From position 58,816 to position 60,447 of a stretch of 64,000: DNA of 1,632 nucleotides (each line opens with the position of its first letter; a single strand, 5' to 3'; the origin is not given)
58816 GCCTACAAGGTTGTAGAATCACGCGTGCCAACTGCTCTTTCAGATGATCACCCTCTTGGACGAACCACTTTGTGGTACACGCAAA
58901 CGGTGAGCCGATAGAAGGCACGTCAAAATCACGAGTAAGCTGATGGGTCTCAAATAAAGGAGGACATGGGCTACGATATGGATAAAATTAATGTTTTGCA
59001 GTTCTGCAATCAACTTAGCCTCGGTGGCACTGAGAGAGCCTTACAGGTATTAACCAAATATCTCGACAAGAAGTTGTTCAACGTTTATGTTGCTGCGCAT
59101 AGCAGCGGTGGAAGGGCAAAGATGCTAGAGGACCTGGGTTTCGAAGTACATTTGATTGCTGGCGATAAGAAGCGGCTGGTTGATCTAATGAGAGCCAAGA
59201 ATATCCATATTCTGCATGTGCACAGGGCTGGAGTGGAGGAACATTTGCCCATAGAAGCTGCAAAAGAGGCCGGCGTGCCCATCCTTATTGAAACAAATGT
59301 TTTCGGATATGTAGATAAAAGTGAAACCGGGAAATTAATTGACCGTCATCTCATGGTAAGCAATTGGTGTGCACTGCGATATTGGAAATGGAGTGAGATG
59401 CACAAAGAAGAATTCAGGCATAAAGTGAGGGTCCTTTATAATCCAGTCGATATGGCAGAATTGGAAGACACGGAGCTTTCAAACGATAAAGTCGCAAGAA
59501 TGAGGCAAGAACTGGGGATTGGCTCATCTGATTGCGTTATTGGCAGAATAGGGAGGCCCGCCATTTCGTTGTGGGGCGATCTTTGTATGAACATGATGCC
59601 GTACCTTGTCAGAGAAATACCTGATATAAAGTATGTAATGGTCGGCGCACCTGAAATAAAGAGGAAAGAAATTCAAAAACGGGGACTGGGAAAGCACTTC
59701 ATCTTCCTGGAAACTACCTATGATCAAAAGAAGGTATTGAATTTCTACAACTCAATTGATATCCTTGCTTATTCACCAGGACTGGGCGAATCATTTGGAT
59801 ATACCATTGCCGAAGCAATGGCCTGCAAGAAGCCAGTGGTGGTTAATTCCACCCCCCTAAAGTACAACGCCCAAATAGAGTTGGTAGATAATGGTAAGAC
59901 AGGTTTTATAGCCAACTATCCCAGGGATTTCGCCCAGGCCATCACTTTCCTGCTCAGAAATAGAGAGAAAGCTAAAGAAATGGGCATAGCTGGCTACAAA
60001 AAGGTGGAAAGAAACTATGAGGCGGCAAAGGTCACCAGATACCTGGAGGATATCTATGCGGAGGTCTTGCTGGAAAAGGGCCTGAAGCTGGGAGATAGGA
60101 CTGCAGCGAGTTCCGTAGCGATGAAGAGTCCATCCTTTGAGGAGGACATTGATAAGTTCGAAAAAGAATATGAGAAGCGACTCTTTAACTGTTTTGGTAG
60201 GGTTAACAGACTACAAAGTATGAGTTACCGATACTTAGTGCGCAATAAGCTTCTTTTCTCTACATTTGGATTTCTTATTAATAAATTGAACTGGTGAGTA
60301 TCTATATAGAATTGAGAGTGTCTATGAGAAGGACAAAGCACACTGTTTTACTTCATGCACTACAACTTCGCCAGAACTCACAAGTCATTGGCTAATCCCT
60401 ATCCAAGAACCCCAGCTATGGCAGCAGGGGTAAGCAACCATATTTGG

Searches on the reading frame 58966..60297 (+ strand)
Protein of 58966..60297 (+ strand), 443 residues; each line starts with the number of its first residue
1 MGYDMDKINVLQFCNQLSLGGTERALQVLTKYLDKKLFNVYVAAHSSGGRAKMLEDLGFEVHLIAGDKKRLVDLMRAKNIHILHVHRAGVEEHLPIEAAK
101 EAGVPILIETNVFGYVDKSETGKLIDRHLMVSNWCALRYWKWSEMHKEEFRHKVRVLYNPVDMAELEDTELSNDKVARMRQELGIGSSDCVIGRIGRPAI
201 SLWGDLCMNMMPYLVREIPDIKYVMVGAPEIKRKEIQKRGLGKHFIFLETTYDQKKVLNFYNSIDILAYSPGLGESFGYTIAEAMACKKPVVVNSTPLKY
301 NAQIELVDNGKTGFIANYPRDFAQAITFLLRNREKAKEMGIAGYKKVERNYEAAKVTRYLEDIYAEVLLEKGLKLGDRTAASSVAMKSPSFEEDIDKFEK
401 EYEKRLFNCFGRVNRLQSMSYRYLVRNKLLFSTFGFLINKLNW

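Call 39: search_protein_families(library=pfam, max_evalue=0.001, proteins=[window:58966-60297:+])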
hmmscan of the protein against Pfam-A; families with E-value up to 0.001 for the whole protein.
window:58966-60297:+ (443 aa): 3 families
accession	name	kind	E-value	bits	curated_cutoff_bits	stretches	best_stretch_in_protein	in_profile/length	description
PF00534.26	Glycos_transf_1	-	1.6e-20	73.7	26.4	1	211-345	37-171/172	Glycosyl transferases group 1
PF13692.12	Glyco_trans_1_4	-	9.7e-16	58.8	27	1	205-332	18-142/142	Glycosyl transferases group 1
PF13524.12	Glyco_trans_1_2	-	1.9e-07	31.6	25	1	254-361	47-143/144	Glycosyl transferase-like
